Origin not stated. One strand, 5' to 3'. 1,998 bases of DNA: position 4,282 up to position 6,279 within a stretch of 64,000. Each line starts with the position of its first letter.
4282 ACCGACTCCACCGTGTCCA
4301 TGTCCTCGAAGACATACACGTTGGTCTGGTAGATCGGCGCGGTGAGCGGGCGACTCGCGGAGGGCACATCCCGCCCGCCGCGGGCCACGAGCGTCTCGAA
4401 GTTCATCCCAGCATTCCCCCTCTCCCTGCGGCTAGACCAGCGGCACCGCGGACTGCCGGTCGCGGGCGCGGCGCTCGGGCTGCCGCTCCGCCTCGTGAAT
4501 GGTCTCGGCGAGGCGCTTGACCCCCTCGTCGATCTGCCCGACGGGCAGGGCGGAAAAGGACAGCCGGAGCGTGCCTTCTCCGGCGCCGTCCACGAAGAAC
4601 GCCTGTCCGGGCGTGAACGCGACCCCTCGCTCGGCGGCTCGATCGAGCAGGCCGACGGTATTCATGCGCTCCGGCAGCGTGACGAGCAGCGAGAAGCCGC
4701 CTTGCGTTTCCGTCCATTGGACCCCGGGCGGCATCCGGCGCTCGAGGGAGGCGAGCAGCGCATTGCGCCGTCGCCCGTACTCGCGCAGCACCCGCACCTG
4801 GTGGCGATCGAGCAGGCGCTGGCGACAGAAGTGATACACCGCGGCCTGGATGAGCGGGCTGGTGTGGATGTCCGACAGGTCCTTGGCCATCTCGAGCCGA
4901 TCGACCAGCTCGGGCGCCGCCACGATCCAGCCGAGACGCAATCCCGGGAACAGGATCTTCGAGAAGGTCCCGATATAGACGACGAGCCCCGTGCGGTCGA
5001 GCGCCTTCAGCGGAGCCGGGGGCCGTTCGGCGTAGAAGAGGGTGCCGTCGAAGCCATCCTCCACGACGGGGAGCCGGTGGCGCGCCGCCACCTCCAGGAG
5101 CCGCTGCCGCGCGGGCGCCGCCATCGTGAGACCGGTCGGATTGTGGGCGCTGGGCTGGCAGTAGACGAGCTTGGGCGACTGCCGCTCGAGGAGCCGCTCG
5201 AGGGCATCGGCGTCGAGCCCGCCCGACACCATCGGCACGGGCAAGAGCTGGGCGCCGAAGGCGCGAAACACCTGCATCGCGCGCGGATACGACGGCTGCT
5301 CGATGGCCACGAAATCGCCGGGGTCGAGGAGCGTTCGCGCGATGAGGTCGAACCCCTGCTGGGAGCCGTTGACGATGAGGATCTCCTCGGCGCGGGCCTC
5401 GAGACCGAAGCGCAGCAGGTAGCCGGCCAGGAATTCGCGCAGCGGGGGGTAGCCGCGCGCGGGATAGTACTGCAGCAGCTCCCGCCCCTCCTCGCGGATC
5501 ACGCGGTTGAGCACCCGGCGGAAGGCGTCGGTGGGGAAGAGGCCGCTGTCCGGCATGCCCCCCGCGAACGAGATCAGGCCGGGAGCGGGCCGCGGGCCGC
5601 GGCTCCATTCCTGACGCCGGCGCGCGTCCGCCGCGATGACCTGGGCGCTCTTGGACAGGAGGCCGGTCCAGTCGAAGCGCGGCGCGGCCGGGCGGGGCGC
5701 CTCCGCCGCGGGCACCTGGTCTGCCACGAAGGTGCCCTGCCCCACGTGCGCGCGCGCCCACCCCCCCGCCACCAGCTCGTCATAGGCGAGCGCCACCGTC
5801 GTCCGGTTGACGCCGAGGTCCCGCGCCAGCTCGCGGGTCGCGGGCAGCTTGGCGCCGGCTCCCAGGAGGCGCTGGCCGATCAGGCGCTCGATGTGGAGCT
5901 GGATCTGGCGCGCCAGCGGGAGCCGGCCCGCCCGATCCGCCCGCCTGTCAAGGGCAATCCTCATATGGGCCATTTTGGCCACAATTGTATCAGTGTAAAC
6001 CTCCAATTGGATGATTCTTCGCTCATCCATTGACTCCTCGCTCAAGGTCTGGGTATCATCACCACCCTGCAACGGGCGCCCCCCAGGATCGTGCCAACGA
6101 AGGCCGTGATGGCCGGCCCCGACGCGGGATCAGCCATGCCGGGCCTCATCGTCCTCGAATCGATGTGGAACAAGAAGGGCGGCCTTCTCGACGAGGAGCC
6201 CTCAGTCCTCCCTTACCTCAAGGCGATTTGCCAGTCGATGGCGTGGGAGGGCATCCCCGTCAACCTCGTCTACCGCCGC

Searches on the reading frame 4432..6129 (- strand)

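Call 70: search_protein_families(library=pfam, proteins=[window:4432-6129:-], max_evalue=0.00001)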
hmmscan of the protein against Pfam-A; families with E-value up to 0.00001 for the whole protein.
window:4432-6129:- (565 aa): 3 families
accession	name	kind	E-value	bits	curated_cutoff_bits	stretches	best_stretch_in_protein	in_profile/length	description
PF00155.27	Aminotran_1_2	-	1.3e-34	120.4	19.7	1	196-540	9-361/361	Aminotransferase class I and II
PF00392.27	GntR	-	5.9e-14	51.9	27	1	73-135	2-64/64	Bacterial regulatory proteins, gntR family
PF12897.13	Asp_aminotransf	-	1.5e-07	31.1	27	1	276-547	129-412/421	Aspartate amino-transferase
